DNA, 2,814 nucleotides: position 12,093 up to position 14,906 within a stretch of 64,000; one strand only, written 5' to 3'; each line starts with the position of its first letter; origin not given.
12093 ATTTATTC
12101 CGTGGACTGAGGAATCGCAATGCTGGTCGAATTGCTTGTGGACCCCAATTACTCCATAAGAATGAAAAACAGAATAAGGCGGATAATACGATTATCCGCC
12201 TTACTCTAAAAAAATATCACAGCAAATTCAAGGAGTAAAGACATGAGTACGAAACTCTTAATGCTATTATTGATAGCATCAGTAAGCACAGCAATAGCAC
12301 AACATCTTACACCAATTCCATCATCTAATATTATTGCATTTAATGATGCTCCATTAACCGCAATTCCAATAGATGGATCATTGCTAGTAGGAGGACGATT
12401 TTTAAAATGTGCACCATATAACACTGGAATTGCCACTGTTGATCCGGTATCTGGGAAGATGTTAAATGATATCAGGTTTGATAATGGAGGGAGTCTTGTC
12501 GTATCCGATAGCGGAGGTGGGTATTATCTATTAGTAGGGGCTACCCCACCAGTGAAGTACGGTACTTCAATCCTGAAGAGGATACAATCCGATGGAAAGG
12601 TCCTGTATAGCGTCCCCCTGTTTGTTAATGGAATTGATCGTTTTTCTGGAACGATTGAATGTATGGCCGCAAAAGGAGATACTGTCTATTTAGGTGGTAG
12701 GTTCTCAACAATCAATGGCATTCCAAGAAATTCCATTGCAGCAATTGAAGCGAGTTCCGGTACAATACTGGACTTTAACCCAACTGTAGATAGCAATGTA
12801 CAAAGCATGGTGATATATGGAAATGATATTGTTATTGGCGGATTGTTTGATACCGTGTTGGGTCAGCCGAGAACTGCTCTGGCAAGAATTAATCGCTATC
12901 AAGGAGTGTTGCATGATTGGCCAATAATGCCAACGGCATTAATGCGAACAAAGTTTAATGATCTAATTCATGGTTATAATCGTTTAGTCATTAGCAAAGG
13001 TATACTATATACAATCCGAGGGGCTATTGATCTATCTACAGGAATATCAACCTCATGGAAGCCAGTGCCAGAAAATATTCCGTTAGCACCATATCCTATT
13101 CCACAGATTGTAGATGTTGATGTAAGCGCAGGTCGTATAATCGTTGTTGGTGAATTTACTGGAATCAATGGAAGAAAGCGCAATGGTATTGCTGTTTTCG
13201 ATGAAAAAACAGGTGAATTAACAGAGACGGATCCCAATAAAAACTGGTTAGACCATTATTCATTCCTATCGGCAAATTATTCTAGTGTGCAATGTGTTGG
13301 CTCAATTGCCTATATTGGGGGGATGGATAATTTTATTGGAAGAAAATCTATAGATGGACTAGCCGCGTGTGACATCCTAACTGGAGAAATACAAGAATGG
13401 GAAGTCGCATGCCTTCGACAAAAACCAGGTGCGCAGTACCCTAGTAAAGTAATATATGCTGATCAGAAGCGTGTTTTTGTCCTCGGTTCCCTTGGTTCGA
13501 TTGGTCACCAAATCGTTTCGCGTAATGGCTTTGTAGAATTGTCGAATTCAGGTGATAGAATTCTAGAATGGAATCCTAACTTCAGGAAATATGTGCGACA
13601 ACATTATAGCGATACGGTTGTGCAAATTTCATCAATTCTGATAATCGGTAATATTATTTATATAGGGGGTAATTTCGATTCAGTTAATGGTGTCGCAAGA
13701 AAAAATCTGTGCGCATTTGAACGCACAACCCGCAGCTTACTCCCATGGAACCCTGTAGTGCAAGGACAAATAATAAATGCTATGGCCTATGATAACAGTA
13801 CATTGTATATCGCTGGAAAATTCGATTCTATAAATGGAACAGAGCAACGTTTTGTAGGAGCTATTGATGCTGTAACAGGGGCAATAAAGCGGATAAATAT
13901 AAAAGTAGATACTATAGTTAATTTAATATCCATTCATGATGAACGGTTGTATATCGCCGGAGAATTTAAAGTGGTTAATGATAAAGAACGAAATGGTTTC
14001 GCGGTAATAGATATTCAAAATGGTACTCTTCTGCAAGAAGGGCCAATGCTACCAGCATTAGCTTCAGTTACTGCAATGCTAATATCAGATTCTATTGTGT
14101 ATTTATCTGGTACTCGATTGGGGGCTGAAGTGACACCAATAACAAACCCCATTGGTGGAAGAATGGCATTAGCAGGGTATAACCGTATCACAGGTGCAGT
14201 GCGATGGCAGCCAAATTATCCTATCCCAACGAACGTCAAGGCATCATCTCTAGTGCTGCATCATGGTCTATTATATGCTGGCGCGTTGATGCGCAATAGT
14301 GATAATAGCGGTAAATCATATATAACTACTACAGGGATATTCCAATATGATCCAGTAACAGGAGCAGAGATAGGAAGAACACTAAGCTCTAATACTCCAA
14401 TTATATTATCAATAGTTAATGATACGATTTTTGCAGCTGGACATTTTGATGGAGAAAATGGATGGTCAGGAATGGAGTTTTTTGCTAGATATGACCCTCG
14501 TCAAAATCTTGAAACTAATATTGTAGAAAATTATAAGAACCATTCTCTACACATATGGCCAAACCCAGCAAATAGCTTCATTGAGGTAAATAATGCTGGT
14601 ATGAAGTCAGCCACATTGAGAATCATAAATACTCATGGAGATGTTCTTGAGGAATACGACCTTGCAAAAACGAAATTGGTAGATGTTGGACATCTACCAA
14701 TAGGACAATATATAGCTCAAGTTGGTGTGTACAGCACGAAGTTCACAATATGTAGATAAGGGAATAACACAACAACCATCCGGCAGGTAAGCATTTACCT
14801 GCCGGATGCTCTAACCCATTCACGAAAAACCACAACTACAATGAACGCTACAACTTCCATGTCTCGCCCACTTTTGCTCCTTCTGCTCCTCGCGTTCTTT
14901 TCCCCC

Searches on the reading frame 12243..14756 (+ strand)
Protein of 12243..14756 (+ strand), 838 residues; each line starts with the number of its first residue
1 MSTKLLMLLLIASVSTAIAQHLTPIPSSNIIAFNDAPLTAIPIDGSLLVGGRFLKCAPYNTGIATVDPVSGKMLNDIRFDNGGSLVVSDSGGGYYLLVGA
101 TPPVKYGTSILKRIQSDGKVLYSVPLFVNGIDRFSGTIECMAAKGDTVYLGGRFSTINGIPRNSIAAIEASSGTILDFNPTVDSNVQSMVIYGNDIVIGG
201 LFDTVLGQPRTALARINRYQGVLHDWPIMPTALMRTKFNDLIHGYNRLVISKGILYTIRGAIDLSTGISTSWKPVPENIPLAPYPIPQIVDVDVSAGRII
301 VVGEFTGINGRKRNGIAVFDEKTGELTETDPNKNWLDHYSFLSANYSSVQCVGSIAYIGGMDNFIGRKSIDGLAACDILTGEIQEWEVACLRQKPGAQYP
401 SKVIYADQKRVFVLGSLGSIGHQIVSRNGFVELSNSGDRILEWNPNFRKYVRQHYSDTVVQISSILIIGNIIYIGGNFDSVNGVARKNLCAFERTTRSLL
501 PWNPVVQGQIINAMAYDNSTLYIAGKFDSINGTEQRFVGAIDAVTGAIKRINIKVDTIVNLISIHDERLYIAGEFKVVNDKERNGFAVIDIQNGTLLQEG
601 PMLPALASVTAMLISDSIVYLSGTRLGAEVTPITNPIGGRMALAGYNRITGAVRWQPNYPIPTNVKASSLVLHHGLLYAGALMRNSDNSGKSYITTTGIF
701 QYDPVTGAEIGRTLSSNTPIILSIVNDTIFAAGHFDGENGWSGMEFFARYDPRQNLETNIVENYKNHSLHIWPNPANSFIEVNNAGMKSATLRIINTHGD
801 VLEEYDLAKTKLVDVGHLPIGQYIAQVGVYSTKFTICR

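Call 5: search_protein_families(library=pfam, proteins=[window:12243-14756:+], max_evalue=0.01)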
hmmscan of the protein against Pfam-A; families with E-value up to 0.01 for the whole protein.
window:12243-14756:+ (838 aa): 4 families
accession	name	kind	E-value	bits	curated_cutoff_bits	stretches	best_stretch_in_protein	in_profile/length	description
PF17164.10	DUF5122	-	8.7e-13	48.7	27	0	196-217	6-27/36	Domain of unknown function (DUF5122) beta-propeller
PF12768.13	Rax2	-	2.3e-09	37.5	28.8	1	453-569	17-138/254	Rax2 C-terminal beta propeller domain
PF18962.6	Por_Secre_tail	-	6.1e-06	26.9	27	1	771-828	1-63/75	Secretion system C-terminal sorting domain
PF13360.13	PQQ_2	-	0.008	16.3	27.6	0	572-665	72-152/233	Outer membrane protein assembly factor BamB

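Call 6: search_protein_families(library=ncbifam, proteins=[window:12243-14756:+], max_evalue=0.01)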
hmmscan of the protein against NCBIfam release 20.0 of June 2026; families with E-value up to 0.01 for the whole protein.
window:12243-14756:+ (838 aa): 2 families
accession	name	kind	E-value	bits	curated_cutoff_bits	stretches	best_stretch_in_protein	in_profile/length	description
TIGR04183.1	Por_Secre_tail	domain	3.7e-05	23.6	23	1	771-833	1-68/72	T9SS type A sorting domain-containing protein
NF038113.1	T9SSA_dep_M36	equivalog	0.0046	15.1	885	1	755-832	779-860/869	T9SS-dependent M36 family metallopeptidase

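Call 9: find_homologous_proteins(query=window:12243-14756:+)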
Query window:12243-14756:+ (838 aa): 79 proteins with E <= 0.001 among 8000 candidates.
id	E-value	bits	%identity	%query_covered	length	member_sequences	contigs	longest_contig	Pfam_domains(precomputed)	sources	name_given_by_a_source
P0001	0.0e+0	1772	92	100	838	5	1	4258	PF12768.14,PF17164.11,PF18962.8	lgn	-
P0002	7.8e-238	810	46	98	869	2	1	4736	PF12768.14,PF24681.2,PF17164.11,PF13415.13,PF18962.8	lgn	-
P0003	3.0e-85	305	28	65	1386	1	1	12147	PF17164.11,PF18962.8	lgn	-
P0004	2.4e-82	296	26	59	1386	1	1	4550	PF17164.11,PF18962.8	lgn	-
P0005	8.8e-60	221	29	64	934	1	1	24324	PF12768.14,PF17164.11,PF18962.8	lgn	-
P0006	1.9e-57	213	28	72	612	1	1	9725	PF12768.14,PF17164.11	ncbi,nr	ncbi:MAG: hypothetical protein NTX50_28890, partial [Candidatus Sumerlaeota bacterium]|nr:hypothetic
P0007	2.3e-50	190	25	62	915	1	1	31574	PF17164.11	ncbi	-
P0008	1.1e-48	184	26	57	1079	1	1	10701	-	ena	-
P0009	3.2e-48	183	26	81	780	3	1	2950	PF17164.11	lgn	-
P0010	9.0e-48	181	27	74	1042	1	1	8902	PF12768.14,PF17164.11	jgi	jgi:hypothetical protein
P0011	2.7e-47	180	23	71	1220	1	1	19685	PF12768.14,PF17164.11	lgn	-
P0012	3.2e-47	180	23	66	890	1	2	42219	PF17164.11,PF18962.8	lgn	-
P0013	7.2e-45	172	23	71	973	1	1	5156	PF17164.11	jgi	-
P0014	9.8e-44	168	24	58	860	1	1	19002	PF12768.14,PF07494.18,PF17164.11,PF00400.39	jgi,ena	-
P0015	1.1e-41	161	24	70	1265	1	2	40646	PF17164.11,PF18962.8,PF11589.15,PF00041.28,PF10179.16,PF16656.12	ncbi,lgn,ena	-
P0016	7.8e-40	155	24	57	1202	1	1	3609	PF18755.7,PF12768.14,PF07494.18,PF17164.11,PF22794.2,PF00400.39,PF14250.12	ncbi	ncbi:MAG: hypothetical protein EOO11_15580, partial [Chitinophagaceae bacterium]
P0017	1.2e-38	151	24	82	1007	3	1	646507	PF12768.14,PF17164.11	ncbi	-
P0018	4.8e-38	149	24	60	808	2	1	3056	PF12768.14,PF17164.11,PF00041.28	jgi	jgi:hypothetical protein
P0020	4.2e-33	133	22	74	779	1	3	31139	PF13360.14,PF12768.14,PF17164.11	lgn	-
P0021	1.6e-31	128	23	68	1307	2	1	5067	PF17164.11,PF24595.2,PF17210.10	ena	-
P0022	2.4e-31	127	24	73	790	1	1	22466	PF12768.14,PF17164.11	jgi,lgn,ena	-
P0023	4.9e-30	123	24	47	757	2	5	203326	PF12768.14,PF07494.18,PF17164.11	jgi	jgi:uncharacterized delta-60 repeat protein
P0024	7.8e-25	106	23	54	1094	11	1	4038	PF12768.14,PF07610.18,PF17164.11,PF14250.12,PF22544.3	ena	-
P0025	1.1e-24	105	23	60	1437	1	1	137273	PF12768.14,PF17164.11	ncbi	-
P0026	8.2e-24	102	24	53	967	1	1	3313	PF12768.14,PF17164.11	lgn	-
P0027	1.3e-23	101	28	27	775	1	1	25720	PF12768.14,PF17164.11,PF14250.12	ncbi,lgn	-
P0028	9.9e-23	99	22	87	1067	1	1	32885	PF17164.11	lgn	-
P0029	2.7e-22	97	22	39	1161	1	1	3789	PF17164.11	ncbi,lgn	-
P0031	1.4e-21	95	27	23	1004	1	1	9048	PF12768.14,PF17164.11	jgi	jgi:hypothetical protein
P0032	2.4e-21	94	23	58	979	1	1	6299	PF12768.14,PF17164.11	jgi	jgi:hypothetical protein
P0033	1.1e-19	88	26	21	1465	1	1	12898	PF07679.23,PF13895.13,PF12768.14,PF07494.18,PF17164.11,PF13927.13,PF00047.32,PF00400.39,PF14250.12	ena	-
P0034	3.6e-19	87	26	33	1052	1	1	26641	PF12768.14,PF17164.11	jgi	jgi:trimeric autotransporter adhesin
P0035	6.8e-19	86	23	55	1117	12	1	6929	PF01839.30,PF12768.14,PF17164.11,PF13517.13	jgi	-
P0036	1.1e-18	85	23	59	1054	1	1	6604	PF12768.14,PF17164.11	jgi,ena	-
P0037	5.6e-18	83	28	39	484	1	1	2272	PF17164.11,PF14250.12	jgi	jgi:uncharacterized delta-60 repeat protein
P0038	4.8e-17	80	24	23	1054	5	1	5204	PF12768.14,PF17164.11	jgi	jgi:hypothetical protein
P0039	8.2e-17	79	28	23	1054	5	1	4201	PF12768.14,PF17164.11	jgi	jgi:hypothetical protein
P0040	8.3e-16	76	24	53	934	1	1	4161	PF12768.14,PF17164.11,PF00400.39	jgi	jgi:WD40 repeat protein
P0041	1.4e-15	75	23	58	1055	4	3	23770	PF12768.14,PF17164.11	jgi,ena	jgi:hypothetical protein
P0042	4.0e-15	73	26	25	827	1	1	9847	PF12768.14,PF07494.18,PF17164.11,PF00400.39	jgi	jgi:uncharacterized delta-60 repeat protein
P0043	4.9e-15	73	22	66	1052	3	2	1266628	PF12768.14,PF17164.11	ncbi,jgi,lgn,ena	-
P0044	5.1e-15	73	24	27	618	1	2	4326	PF17164.11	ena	-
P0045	7.8e-15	72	23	50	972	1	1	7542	PF12768.14,PF17164.11,PF13927.13,PF00400.39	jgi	jgi:uncharacterized delta-60 repeat protein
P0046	1.3e-14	72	33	9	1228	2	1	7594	PF07679.23,PF12768.14,PF07494.18,PF17164.11,PF13927.13,PF00400.39,PF08450.19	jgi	jgi:uncharacterized delta-60 repeat protein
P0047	2.2e-14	71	28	56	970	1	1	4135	PF12768.14,PF07494.18,PF17164.11,PF23381.2,PF12894.14,PF11178.14,PF24684.2,PF13620.13,PF00400.39,PF14250.12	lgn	-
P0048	2.8e-14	71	26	26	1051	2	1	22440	PF12768.14,PF17164.11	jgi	jgi:hypothetical protein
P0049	5.3e-14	70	41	8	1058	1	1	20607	PF12768.14,PF17164.11,PF03160.21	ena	-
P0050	3.9e-13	67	29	11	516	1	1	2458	PF12768.14,PF17164.11,PF00400.39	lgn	-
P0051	7.7e-13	66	23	57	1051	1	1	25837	PF12768.14,PF17164.11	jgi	jgi:hypothetical protein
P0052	2.8e-12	64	30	22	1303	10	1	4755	PF17164.11,PF00400.39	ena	-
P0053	3.3e-11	60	23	58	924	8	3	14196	PF12768.14,PF17164.11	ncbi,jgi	jgi:uncharacterized delta-60 repeat protein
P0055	1.4e-10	58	24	61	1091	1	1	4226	PF12768.14,PF17164.11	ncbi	-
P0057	3.0e-10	57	26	27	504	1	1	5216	PF12768.14,PF17164.11,PF00400.39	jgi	jgi:uncharacterized delta-60 repeat protein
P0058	3.2e-10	57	25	22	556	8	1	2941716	PF12768.14,PF17164.11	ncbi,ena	-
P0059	3.7e-10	57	24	55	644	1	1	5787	PF12768.14,PF07494.18,PF17164.11,PF00400.39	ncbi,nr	ncbi:MAG: delta-60 repeat domain-containing protein, partial [Verrucomicrobia bacterium]|nr:delta-60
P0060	7.2e-10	56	28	25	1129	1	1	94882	PF19408.6,PF13895.13,PF12768.14,PF17164.11,PF18962.8,PF19081.7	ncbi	ncbi:MAG: T9SS type A sorting domain-containing protein [Flavobacteriales bacterium]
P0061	2.6e-9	54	25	29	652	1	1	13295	PF12768.14,PF17164.11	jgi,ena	-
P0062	4.1e-9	54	28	42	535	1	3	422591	PF17164.11,PF14250.12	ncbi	-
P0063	4.0e-8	50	26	34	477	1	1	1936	PF12768.14,PF17164.11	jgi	jgi:uncharacterized delta-60 repeat protein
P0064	7.4e-8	49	26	23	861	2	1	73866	PF12768.14,PF17164.11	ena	-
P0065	1.9e-7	48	34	8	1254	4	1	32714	PF07679.23,PF13895.13,PF12768.14,PF17164.11,PF13927.13,PF00400.39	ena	-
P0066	3.4e-7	47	29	21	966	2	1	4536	PF12768.14,PF07494.18,PF17164.11,PF12894.14,PF00400.39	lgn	-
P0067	7.6e-7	46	30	10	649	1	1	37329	PF01839.30,PF17164.11,PF13517.13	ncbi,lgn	-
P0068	1.0e-6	46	27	16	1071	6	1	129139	PF07495.20,PF17164.11,PF17957.8,PF19077.7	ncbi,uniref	ncbi:hypothetical protein ACIA5A_21520 [Micromonospora sp. NPDC051300]|uniref:hypothetical protein n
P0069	1.9e-6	45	28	19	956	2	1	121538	PF12768.14,PF07494.18,PF17164.11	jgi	jgi:uncharacterized delta-60 repeat protein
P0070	2.3e-6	44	27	16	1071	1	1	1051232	PF07495.20,PF15418.13,PF18981.7,PF17164.11,PF17957.8,PF19077.7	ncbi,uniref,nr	ncbi:Ig-like domain-containing protein [Micromonospora sp. AKA38]|uniref:Ig-like domain-containing p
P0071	2.6e-6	44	27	16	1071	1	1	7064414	PF07495.20,PF15418.13,PF18981.7,PF17164.11,PF17957.8,PF19077.7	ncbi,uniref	ncbi:Ig-like domain-containing protein [Micromonospora sp. NBC_01392]|uniref:hypothetical protein n=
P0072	2.8e-6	44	29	13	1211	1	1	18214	PF12768.14,PF17164.11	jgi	-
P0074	1.4e-5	42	27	28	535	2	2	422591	PF12768.14,PF17164.11,PF00400.39,PF14250.12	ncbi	-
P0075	3.1e-5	41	21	49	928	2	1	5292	PF07679.23,PF12768.14,PF17164.11,PF13927.13,PF00400.39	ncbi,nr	ncbi:MAG TPA: hypothetical protein VHH73_03975 [Verrucomicrobiae bacterium]|nr:hypothetical protein 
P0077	3.7e-4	37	24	56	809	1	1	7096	PF12768.14,PF17164.11,PF13620.13,PF00400.39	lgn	-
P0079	7.5e-4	36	33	12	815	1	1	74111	PF12768.14,PF07494.18,PF17164.11,PF00400.39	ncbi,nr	ncbi:MAG: hypothetical protein IH623_26700 [Verrucomicrobia bacterium]|nr:hypothetical protein [Verr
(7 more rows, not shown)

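Call 10: find_encoding_contigs(protein=P0001, flank=10000)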
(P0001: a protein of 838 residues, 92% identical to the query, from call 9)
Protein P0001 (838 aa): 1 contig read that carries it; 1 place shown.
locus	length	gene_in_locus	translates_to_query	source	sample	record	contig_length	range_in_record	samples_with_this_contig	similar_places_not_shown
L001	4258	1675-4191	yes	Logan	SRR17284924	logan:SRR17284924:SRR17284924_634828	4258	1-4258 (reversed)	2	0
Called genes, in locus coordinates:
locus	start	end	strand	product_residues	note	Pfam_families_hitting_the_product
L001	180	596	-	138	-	-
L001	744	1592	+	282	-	-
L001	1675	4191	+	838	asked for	PF17164:DUF5122 (faint), PF12768:Rax2 (weak), PF18962:Por_Secre_tail (weak)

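Call 11: find_encoding_contigs(protein=P0002, flank=10000)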
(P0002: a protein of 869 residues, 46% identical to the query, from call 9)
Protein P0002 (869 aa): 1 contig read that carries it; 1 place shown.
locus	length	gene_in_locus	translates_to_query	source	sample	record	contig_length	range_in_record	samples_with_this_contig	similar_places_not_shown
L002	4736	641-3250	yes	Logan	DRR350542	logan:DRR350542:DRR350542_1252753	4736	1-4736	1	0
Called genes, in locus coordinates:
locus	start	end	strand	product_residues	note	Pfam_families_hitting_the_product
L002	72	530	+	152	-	-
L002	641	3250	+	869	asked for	PF12768:Rax2 (faint), PF17164:DUF5122 (faint), PF13415:Beta-prop_FBX42 (faint), PF24681:Kelch_KLHDC2_KLHL20_DRC7 (faint), PF18962:Por_Secre_tail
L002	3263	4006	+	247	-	PF07610:DUF1573, PF22544:HYDIN_VesB_CFA65-like_Ig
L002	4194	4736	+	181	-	?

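Call 22: find_related_loci(query=A1, collection=genome_contigs, flank=10000)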
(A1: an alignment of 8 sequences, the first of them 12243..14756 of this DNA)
Query A1 (838 aa) in genome_contigs; peptide patterns used: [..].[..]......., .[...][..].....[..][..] (x = any residue, [..] = any of these).
162 stretches matched a pattern; 112 encode a relative of the query (tblastn E <= 1e-3); the best 80 are kept; 80 distinct loci.
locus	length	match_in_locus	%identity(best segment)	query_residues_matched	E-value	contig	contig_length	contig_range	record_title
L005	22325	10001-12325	29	9-782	3e-83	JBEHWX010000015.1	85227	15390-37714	MAG: Bacteroidota bacterium isolate ES1.bin.100 NODE_287_length_85227_cov_7.927732, whole genome shotgun sequence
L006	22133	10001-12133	27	5-680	8e-52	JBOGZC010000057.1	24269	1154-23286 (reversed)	MAG: Solirubrobacterales bacterium isolate SE1510_metabat2.bin.35 NODE_336_length_24269_cov_2.135117, whole genome shotg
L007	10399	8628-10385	26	35-623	1e-46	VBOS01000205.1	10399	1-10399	MAG: Candidatus Eisenbacteria bacterium isolate WS_2 14_0903_13_30cm_scaffold_2324677, whole genome shotgun sequence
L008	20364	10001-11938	27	45-630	4e-52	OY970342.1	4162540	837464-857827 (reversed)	MAG: Candidatus Eisenbacteria bacterium isolate MFD02242.bin.c.1 genome assembly, chromosome: 1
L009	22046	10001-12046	27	44-602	1e-40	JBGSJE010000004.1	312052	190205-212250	MAG: Chryseolinea sp. isolate JTS-AC15 k141_1171615, whole genome shotgun sequence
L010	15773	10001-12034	27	44-658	3e-40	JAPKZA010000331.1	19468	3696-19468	MAG: Acidobacteria bacterium isolate LacPavin_0419_WC53_MAG_61_8 LacPavin_0419_WC53_scaffold_382311, whole genome shotgu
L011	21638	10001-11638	27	44-602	2e-40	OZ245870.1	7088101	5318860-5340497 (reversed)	MAG: Chryseolinea sp. isolate bc7d9e06-b512-4612-8540-2ade36375776 genome assembly, chromosome: 1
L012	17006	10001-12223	25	1-771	1e-38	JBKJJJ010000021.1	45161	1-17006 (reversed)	MAG: Candidatus Eisenbacteria bacterium isolate ant_bin.20 S1Ck117_6538106_flag_0_multi_14.0000_len_45161, whole genome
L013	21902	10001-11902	25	46-736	2e-38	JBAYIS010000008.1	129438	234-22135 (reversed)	MAG: Bacteroidota bacterium isolate SO_2016_GW1_36 scaffold00311_OW334_2016, whole genome shotgun sequence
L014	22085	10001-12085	26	49-704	8e-38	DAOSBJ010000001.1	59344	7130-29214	MAG TPA_asm: Candidatus Paceibacterota bacterium isolate AMR_MDS_1886 NODE_403_length_59344_cov_10.644403, whole genome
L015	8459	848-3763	26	21-658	2e-37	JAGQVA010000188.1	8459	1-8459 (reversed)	MAG: Bacteroidetes bacterium isolate HKST-UBA03 NODE_189_length_8459_cov_3.250775, whole genome shotgun sequence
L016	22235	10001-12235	26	5-602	4e-37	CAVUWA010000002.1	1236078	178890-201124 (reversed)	MAG: Candidatus Eisenbacteria bacterium isolate MFD05684.bin.1.290 genome assembly, contig: contig_38491, whole genome s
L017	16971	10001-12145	25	1-780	6e-37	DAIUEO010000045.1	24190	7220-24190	MAG TPA_asm: Candidatus Eisenbacteria bacterium isolate CTOTU25980 NODE_476_length_24190_cov_4.774850, whole genome shot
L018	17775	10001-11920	26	38-603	1e-35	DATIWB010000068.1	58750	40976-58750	MAG TPA_asm: Myxococcaceae bacterium isolate SMAG_U15212 k141_2225257, whole genome shotgun sequence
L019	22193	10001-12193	26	38-736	7e-32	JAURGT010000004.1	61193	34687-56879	MAG: Miltoncostaeales bacterium isolate SFB_649D_100_66 NODE_4_length_61193_cov_4.361133, whole genome shotgun sequence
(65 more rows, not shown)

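Call 24: find_related_loci(query=A1, collection=metagenome_contigs, flank=10000)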
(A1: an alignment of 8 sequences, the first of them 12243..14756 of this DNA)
Query A1 (838 aa) in metagenome_contigs; peptide patterns used: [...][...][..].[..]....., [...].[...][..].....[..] (x = any residue, [..] = any of these).
484 stretches matched a pattern; 278 encode a relative of the query (tblastn E <= 1e-3); the best 80 are kept; 80 distinct loci.
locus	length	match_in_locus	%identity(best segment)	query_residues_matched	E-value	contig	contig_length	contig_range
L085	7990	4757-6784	26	5-736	6e-53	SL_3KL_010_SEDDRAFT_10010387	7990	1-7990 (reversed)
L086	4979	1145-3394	26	46-833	4e-52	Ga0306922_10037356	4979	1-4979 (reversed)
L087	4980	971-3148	26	4-737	3e-50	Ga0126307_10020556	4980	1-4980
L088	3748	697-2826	26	5-657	2e-50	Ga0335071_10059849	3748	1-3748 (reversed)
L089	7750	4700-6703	26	4-680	4e-50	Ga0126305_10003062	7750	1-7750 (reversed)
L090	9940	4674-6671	27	46-735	8e-49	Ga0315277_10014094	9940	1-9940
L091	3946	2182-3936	27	14-735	2e-48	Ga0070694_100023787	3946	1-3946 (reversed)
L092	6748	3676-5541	27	133-694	2e-47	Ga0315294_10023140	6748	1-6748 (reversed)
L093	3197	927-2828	27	136-740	4e-47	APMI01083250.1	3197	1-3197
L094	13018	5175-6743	27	138-680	4e-46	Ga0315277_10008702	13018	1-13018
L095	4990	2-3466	27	43-736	4e-45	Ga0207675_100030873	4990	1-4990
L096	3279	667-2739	25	84-799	5e-45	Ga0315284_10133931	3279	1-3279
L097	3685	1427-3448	26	86-736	1e-44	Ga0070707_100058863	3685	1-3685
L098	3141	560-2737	24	6-765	1e-44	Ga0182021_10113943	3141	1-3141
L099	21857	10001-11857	26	31-760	1e-40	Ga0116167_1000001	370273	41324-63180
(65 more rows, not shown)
